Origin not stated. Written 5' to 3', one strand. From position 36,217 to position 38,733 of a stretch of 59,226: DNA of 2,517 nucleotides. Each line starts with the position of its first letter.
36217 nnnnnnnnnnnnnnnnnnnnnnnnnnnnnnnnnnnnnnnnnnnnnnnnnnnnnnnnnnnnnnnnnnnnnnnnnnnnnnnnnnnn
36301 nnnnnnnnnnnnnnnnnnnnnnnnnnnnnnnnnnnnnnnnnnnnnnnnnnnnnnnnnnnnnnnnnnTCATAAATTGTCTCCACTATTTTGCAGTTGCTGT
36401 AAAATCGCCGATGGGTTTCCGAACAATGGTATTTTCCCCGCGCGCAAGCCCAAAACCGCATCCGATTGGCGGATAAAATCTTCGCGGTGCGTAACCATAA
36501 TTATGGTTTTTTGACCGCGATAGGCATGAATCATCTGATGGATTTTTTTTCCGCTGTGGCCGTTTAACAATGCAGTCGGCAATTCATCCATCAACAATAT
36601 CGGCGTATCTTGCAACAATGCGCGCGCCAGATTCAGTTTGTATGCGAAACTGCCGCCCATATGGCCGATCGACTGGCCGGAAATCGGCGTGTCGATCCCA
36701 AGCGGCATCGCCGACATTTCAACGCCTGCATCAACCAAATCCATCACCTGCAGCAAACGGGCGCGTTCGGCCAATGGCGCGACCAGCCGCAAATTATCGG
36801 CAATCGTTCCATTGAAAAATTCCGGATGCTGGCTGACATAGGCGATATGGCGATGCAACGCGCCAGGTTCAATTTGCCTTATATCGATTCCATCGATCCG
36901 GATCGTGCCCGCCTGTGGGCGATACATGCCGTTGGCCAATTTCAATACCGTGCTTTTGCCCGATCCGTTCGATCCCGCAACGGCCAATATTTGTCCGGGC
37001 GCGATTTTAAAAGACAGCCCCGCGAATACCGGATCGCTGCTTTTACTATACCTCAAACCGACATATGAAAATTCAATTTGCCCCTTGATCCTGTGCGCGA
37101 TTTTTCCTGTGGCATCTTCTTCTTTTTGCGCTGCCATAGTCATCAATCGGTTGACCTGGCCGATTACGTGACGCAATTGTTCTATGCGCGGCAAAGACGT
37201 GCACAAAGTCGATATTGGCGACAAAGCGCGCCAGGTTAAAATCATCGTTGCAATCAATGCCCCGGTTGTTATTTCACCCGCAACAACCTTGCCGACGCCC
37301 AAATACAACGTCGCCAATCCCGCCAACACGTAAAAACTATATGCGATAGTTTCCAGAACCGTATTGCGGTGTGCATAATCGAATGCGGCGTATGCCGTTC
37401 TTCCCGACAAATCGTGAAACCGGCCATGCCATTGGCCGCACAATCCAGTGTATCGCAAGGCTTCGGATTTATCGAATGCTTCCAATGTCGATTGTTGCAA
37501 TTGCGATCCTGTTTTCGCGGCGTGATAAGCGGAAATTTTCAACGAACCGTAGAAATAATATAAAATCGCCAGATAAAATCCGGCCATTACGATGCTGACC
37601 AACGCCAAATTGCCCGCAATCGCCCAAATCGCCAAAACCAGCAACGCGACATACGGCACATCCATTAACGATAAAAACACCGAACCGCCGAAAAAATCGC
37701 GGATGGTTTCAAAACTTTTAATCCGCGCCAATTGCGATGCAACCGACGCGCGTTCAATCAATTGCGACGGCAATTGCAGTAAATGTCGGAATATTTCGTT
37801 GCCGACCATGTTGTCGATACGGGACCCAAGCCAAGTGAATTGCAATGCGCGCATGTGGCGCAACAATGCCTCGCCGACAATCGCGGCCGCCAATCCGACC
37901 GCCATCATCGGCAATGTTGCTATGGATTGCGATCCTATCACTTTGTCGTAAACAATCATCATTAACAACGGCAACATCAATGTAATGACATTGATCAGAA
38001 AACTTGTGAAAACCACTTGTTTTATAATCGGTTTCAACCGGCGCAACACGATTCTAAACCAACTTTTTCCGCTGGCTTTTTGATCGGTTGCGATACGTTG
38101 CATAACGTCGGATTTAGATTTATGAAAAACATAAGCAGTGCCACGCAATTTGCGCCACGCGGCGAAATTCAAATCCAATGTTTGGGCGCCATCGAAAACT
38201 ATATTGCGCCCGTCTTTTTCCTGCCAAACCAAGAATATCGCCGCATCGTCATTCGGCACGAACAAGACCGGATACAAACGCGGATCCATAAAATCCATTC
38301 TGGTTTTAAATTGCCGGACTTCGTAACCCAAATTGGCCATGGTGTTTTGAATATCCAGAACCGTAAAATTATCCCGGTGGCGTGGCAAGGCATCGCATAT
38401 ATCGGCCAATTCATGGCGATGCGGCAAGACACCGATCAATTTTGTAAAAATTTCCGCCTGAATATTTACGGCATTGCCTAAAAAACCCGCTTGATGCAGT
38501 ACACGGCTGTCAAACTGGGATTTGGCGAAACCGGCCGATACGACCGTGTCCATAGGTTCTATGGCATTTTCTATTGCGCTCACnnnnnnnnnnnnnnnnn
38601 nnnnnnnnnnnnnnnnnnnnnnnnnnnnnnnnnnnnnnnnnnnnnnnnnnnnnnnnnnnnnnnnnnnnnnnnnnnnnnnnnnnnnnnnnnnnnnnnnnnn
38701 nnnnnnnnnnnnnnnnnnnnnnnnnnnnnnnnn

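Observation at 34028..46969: Candidate new surface-assembly system: non-RTX T1SS operon interlocked with an alternate chaperone-usher pilus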

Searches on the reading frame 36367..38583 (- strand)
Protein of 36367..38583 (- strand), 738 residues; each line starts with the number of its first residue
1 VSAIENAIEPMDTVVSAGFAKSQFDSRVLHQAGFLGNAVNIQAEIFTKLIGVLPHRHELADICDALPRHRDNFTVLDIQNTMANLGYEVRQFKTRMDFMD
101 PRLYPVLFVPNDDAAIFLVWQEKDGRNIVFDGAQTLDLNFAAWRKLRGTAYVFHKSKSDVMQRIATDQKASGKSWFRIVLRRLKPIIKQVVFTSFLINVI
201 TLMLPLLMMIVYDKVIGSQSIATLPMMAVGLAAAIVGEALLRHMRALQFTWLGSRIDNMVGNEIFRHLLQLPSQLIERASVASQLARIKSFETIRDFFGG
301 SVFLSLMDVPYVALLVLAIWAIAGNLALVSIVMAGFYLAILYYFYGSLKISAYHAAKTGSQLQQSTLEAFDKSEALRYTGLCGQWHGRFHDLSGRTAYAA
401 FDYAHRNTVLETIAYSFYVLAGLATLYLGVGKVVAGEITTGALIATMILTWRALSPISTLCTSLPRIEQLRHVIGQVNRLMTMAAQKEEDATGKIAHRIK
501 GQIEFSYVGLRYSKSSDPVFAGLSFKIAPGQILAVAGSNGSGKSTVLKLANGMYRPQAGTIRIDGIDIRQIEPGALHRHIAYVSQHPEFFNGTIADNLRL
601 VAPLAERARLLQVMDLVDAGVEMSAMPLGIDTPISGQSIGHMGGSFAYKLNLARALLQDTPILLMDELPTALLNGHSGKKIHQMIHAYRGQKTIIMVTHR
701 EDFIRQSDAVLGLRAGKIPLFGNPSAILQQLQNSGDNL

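Call 3: search_protein_families(library=pfam, proteins=[window:36367-38583:-], max_evalue=0.01)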
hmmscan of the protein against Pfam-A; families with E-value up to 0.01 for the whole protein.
window:36367-38583:- (738 aa): 4 families
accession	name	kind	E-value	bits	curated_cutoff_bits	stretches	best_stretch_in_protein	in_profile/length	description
PF00005.33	ABC_tran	-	1.6e-24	87.5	25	1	522-667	3-134/137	ABC transporter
PF00664.28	ABC_membrane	-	5.6e-15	56.2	28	1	191-448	5-265/274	ABC transporter transmembrane region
PF02463.25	SMC_N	-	3.7e-07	30.3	40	1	649-714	148-212/220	RecF/RecN/SMC N terminal domain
PF06414.18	Zeta_toxin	-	0.00061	19.7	22.3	1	534-576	20-62/199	Zeta toxin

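Call 5: search_protein_families(library=ncbifam, proteins=[window:36367-38583:-], max_evalue=0.01)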
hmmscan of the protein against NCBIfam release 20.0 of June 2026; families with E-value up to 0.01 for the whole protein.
window:36367-38583:- (738 aa): 177 families (the best 25 are shown)
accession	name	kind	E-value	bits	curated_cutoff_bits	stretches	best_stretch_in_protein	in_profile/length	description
TIGR03375.1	type_I_sec_LssB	subfamily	6.7e-131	437.8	693.1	1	58-733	19-694/696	type I secretion system permease/ATPase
TIGR01846.1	type_I_sec_HlyB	subfamily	3.2e-92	310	725.55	1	63-730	22-681/694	type I secretion system permease/ATPase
TIGR01842.1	type_I_sec_PrtD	subfamily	3.6e-71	240.3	510.15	1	182-731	3-544/544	type I secretion system permease/ATPase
TIGR03796.1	NHLM_micro_ABC1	equivalog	2.9e-68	230.7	853.3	1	177-723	143-694/710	NHLP family bacteriocin export ABC transporter peptidase/permease/ATPase subunit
TIGR02203.1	MsbA_lipidA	equivalog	7.1e-60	203.1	602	1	182-720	8-548/572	lipid A export permease/ATP-binding protein MsbA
TIGR03797.1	NHLM_micro_ABC2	equivalog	1.9e-59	201.8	709.4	1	111-729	69-673/686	NHLP bacteriocin export ABC transporter permease/ATPase subunit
TIGR01193.1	bacteriocin_ABC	subfamily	1.3e-58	199.1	523.85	1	166-723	138-691/708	peptide cleavage/export ABC transporter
TIGR02204.1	MsbA_rel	hypoth_equivalog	4.4e-56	190.7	780.4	1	186-729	19-563/576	ABC transporter, permease/ATP-binding protein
TIGR02857.1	CydD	equivalog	7.8e-49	167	435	1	435-711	255-527/529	thiol reductant ABC exporter subunit CydD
TIGR02868.1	CydC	equivalog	1.5e-48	165.7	329.05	1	314-700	146-529/530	thiol reductant ABC exporter subunit CydC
TIGR00958.1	3a01208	subfamily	1.9e-46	158.7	874.6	1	166-724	140-697/711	antigen peptide transporter 2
NF010178.0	PRK13657.1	equivalog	2.7e-46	158.2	733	1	185-722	19-551/588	glucan ABC transporter ATP-binding protein/ permease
NF008381.0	PRK11176.1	equivalog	7.8e-46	156.6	867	1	194-730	33-568/582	lipid A ABC transporter ATP-binding protein/permease MsbA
NF008364.0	PRK11160.1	equivalog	4e-44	151.2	630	1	313-730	149-564/575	heme ABC transporter ATP-binding protein/permease CydC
NF045513.1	HepA_fam_ABC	equivalog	5.6e-42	144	725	1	242-729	112-597/610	heterocyst formation ABC transporter subunit HepA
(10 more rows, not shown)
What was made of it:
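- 36367..38583 (-): ABC2: 738-aa half-transporter with canonical Walker A (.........), Walker B (ILLMDE) and H-loop (VTHR), and a deviant signature (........). Its start overlaps the ABC1 stop by 1 nt. Pfam and NCBIfam (calls 3, 5).
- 38059..38583 (-): Extra N-terminal cytoplasmic domain of ABC2 (about 175 aa). It occupies the position of the C39/C39-like domain of HlyB and ComA and has no catalytic Cys or His. TIGR03375 alignment starts at model position 19 (call 5).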

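Call 28: search_solved_structures(query=window:36367-38583:-, max_evalue=1e-10, show_alignments=2)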
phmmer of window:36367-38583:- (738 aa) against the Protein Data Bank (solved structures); distinct sequences matched with E-value up to 1e-10: 353 (the best 60 are shown).
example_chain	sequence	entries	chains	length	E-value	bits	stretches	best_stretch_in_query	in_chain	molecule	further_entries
8zpx_B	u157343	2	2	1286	1.9e-61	211.5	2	486-729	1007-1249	ABC transporter B family member 1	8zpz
9juj_A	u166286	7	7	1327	2.1e-61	211.4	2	486-729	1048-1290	ABC transporter B family member 1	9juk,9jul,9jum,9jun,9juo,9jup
8zq4_B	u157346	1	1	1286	1.2e-60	208.8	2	486-729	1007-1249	ABC transporter B family member 1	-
4f4c_A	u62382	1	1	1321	6.5e-58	199.8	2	423-730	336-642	Multidrug resistance protein pgp-1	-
6fn1_A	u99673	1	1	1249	7.1e-58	199.7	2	417-729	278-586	Human-mouse chimeric ABCB1 (ABCBHM)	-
6fn4_A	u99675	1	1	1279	7.7e-58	199.6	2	417-729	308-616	Apo form of Human-mouse chimeric ABCB1 (ABCB1HM) in complex with Antigen binding fragment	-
7zk8_A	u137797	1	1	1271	7.8e-58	199.6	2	493-730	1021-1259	ATP-dependent translocase ABCB1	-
7zk9_A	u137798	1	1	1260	8.3e-58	199.5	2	493-729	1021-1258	ATP-dependent translocase ABCB1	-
7zka_A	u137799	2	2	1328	1.1e-57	199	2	493-730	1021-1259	ATP-dependent translocase ABCB1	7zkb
8woi_A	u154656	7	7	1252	1.2e-57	199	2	426-729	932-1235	ABC transporter B family member 19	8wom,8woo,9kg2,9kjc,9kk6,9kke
7zk4_A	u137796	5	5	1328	1.6e-57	198.5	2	493-730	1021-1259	ATP-dependent translocase ABCB1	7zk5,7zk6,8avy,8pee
6ujw_A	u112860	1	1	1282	1.6e-57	198.5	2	417-729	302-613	ATP-dependent translocase ABCB1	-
8sa0_A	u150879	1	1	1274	3.2e-57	197.5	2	422-729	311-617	ATP-dependent translocase ABCB1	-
8gmg_A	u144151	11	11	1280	3.3e-57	197.5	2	422-729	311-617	ATP-dependent translocase ABCB1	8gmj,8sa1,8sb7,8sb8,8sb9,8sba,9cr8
6qex_A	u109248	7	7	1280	3.3e-57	197.5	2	422-729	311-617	Multidrug resistance protein 1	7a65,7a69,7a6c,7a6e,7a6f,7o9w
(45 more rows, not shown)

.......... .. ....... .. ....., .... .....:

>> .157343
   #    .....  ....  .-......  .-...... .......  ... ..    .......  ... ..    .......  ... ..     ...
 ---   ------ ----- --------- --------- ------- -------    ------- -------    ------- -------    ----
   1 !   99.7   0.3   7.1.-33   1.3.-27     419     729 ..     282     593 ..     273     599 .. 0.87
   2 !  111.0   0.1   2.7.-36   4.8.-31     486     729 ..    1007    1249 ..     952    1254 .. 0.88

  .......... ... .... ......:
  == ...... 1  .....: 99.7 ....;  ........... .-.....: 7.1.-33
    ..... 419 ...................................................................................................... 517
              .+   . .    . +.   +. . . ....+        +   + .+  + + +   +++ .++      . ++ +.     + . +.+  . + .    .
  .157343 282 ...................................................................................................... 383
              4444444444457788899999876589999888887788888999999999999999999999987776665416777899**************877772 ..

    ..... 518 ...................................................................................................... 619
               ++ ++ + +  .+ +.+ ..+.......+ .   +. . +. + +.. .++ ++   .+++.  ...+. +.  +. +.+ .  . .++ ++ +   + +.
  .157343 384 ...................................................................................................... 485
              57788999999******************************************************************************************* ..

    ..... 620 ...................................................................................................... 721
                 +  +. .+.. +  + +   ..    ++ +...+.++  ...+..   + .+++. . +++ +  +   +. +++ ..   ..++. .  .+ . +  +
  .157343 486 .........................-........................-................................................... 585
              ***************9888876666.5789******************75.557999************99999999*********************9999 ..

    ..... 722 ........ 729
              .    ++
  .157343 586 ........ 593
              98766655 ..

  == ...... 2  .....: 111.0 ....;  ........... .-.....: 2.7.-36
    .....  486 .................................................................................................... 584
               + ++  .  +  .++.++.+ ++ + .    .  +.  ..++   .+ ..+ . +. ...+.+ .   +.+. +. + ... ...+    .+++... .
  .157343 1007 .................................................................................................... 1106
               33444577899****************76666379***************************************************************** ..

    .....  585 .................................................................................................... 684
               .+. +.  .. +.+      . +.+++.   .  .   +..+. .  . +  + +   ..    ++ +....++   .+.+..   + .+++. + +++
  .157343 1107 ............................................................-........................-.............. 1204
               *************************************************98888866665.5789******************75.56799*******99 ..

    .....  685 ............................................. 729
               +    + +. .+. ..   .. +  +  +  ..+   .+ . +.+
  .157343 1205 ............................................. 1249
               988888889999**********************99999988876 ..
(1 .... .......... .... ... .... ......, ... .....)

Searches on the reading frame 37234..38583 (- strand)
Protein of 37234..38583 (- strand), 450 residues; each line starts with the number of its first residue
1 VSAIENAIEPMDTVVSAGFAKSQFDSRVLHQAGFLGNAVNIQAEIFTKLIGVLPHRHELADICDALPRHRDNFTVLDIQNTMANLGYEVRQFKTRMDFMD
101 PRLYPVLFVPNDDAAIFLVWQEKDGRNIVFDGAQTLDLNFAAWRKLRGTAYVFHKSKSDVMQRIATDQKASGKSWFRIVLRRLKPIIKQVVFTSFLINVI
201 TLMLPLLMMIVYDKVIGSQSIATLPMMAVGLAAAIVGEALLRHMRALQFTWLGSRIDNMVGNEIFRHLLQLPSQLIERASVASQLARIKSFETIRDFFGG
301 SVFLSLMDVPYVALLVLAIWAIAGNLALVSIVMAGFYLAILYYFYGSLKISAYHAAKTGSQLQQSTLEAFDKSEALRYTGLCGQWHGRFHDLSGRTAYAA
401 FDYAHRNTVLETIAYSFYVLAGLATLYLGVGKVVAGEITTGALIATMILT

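Call 64: search_solved_structures(query=window:37234-38583:-, max_evalue=0.001, show_alignments=3)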
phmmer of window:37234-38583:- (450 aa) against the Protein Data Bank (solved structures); distinct sequences matched with E-value up to 0.001: 12.
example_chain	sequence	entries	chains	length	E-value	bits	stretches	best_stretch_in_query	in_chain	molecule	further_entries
8dck_A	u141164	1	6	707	3.5e-20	75.5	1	84-448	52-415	Alpha-hemolysin translocation ATP-binding protein HlyB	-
7sgr_J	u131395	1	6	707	3.5e-20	75.5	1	84-448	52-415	Alpha-hemolysin translocation ATP-binding protein HlyB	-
8hf6_A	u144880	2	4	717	6.6e-10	41.6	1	61-445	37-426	Competence factor transporting ATP-binding protein/permease ComA | Transport/processing ATP-binding protein ComA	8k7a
8hf7_A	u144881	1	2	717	6.6e-10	41.6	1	61-445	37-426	Competence factor transporting ATP-binding protein/permease ComA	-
8hf4_A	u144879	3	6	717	6.6e-10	41.6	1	61-445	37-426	Transport/processing ATP-binding protein ComA | Competence factor transporting ATP-binding protein/permease ComA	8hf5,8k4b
5l22_B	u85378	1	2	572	1e-09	41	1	176-449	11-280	ABC transporter (HlyB subfamily)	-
8vow_A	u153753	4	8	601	2.4e-08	36.5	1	179-446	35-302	ABC-type bacteriocin transporter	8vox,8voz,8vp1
8vp9_A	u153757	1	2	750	1.1e-07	34.3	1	180-446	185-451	ABC-type bacteriocin transporter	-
4s0f_A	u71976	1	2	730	1.3e-07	34.1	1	180-446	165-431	ABC-type bacteriocin transporter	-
6v9z_A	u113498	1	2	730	1.3e-07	34.1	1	180-446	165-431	ABC-type bacteriocin transporter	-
4ry2_A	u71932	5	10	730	1.3e-07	34.1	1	180-446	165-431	ABC-type bacteriocin transporter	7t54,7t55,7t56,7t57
8vp3_A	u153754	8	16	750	1.4e-07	34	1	180-446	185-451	ABC-type bacteriocin transporter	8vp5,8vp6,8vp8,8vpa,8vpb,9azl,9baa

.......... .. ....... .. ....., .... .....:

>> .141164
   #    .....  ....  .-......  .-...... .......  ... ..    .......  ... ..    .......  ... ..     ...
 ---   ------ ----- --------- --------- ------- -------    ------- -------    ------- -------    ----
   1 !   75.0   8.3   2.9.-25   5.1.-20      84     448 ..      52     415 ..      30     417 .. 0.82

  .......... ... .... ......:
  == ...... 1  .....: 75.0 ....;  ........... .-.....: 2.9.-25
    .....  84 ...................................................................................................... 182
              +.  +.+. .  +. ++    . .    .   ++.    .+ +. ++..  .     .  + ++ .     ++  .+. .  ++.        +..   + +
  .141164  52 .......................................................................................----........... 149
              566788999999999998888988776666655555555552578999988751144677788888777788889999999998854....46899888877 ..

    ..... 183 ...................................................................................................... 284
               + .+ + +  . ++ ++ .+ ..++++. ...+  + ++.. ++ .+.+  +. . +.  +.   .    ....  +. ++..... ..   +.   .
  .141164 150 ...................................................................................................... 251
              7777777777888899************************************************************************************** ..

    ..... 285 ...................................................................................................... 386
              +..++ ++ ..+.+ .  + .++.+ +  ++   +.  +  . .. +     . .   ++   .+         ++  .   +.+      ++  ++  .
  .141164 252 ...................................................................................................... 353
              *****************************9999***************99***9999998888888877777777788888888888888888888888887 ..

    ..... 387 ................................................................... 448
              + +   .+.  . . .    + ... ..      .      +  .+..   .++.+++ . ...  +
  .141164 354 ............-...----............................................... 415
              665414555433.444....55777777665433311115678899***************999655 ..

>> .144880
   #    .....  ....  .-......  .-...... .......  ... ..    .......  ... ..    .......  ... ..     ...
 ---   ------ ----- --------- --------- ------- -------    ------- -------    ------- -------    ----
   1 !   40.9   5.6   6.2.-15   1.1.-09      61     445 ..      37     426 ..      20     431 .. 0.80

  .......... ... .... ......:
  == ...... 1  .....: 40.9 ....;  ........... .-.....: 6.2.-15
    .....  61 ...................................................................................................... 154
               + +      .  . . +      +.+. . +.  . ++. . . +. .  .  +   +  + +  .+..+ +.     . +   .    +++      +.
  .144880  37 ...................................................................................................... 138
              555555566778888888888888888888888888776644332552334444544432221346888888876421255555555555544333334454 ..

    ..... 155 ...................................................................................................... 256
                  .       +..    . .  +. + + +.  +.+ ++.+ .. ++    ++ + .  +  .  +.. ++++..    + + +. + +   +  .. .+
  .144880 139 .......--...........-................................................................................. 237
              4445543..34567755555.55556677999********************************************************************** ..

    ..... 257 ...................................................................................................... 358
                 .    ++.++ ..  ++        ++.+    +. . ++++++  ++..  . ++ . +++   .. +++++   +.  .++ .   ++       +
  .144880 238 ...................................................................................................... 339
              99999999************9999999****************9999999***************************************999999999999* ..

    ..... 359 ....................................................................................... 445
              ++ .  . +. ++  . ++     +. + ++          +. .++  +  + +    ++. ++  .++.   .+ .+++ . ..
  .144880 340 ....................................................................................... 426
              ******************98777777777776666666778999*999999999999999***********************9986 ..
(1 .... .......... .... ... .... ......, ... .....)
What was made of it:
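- On Type I secretion system: Collinear alignment to HlyB (calls 28, 64).
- Closest known: HlyB-HlyD-TolC / RTX type I secretion. Same: ABC exporter of the same superfamily, aligned collinearly over HlyB 52-692 (calls 28, 64).
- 38059..38583 (-): Collinear alignment to HlyB 52-415 and ComA 37-426 (call 64).
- On CLD-containing T1SS ABC transporters (HlyB group): The domain is present and collinear with the HlyB and ComA N-terminal regions (call 64).
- Closest known: HlyB-HlyD-TolC / RTX type I secretion. Different: The extra N-terminal domain lacks the CLD hallmark His and Trp positions (call 64).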

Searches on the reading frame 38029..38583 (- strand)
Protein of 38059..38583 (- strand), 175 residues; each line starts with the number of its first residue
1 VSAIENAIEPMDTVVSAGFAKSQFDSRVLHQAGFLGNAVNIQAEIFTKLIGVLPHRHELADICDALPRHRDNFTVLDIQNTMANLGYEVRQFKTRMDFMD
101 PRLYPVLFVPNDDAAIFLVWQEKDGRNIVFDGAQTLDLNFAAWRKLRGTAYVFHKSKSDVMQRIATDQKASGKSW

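Call 35: search_protein_families(library=pfam, proteins=[window:38059-38583:-], max_evalue=0.01)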
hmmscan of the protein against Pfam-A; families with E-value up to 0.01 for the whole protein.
window:38059-38583:- (175 aa): 0 families

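Call 38: search_solved_structures(query=A2, max_evalue=10, show_alignments=3)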
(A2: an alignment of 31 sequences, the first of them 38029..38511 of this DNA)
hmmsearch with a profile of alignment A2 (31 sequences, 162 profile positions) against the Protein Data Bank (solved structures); distinct sequences matched with E-value up to 10: 0.
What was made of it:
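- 38059..38583 (-): No Pfam or PDB profile hit (calls 35, 38).
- On CLD-containing T1SS ABC transporters (HlyB group): A profile of the domain finds nothing in the PDB (call 38).
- Checked: They give no Pfam C39 hit (call 35) and no PDB hit as a profile (call 38).
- Tried and rejected: A profile of the ABC2 N-terminal domain against PDB sequences gave no hit (call 38).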
